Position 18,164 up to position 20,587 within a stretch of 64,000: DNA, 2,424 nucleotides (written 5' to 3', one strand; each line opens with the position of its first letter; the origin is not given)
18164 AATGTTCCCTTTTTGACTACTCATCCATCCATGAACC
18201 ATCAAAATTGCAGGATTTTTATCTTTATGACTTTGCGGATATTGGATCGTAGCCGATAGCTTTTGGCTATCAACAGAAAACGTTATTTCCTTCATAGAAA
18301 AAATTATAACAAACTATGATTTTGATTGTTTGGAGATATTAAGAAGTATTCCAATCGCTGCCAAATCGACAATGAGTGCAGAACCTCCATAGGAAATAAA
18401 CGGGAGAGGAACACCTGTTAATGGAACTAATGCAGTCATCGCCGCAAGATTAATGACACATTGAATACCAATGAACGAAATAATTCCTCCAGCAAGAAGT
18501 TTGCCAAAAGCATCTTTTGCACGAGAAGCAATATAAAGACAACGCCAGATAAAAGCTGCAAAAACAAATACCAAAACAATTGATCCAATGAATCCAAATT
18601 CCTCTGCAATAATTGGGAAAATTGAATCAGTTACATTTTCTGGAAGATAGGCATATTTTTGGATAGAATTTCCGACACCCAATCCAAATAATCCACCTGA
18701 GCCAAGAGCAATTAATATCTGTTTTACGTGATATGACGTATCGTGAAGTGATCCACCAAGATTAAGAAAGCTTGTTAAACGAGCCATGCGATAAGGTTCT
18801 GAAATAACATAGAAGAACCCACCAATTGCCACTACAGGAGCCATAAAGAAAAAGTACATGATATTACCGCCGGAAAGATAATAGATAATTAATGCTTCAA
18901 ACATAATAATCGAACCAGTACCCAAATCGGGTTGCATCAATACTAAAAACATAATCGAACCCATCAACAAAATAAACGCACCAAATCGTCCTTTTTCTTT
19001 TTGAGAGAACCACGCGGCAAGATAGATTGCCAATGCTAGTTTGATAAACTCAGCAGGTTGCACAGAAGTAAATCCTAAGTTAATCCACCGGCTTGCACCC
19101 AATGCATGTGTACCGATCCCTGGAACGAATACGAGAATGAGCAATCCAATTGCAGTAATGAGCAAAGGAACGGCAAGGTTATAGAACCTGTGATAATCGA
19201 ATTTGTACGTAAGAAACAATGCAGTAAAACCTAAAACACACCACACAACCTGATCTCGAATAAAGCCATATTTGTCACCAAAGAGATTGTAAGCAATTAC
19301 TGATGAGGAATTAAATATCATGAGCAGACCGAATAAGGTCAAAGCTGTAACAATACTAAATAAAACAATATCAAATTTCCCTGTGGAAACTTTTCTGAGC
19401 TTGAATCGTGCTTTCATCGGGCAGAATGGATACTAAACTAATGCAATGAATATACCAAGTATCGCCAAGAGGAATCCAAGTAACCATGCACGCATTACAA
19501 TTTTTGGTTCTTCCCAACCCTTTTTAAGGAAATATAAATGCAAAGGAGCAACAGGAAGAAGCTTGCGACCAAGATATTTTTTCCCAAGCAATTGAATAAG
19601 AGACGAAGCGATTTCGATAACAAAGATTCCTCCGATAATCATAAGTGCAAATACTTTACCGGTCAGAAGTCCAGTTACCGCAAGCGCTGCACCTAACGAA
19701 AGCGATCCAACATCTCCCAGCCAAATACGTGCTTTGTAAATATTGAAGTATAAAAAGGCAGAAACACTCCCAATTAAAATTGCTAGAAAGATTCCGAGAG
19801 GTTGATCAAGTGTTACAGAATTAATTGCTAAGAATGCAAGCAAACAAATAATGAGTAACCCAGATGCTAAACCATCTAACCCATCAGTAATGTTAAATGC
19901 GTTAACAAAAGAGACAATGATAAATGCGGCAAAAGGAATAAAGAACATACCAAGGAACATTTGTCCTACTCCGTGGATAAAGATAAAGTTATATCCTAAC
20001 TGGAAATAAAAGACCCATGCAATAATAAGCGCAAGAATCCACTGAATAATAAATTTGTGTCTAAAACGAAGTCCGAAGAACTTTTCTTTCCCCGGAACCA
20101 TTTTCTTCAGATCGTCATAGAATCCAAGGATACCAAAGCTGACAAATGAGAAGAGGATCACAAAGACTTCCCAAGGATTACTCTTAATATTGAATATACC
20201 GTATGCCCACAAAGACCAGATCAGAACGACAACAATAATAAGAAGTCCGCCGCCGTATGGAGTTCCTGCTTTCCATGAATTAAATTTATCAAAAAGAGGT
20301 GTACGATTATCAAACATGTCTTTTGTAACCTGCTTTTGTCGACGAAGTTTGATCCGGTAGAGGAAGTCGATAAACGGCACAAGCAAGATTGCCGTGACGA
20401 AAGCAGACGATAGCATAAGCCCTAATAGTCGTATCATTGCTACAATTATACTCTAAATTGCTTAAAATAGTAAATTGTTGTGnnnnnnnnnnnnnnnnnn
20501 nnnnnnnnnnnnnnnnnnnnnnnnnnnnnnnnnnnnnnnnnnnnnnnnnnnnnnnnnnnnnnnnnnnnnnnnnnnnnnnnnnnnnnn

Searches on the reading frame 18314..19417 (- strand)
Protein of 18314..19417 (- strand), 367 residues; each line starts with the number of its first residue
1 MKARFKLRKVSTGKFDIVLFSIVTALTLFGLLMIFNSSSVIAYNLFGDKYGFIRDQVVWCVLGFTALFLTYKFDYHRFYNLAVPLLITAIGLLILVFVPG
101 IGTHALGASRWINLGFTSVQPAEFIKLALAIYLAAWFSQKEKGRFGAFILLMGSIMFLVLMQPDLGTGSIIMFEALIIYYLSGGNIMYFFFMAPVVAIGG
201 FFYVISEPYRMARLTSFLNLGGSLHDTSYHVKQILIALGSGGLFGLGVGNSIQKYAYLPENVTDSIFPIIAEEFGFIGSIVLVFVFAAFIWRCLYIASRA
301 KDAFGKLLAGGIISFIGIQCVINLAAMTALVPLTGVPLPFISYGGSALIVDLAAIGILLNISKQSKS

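Call 52: search_protein_families(library=pfam, proteins=[window:18314-19417:-], max_evalue=0.0001)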
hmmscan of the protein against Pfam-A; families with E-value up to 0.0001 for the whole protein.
window:18314-19417:- (367 aa): 1 family
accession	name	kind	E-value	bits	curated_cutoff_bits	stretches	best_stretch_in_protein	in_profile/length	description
PF01098.24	FTSW_RODA_SPOVE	-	7.3e-92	308.5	26.4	1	19-366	4-355/356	Cell cycle protein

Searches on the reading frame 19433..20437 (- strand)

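Call 52: search_protein_families(library=pfam, proteins=[window:19433-20437:-], max_evalue=0.0001)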
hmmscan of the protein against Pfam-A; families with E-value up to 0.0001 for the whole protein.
window:19433-20437:- (334 aa): 1 family
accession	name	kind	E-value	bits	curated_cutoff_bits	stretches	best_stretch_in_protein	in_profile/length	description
PF00953.26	Glycos_transf_4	-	4.8e-30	105.1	27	1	92-257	2-157/160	Glycosyl transferase family 4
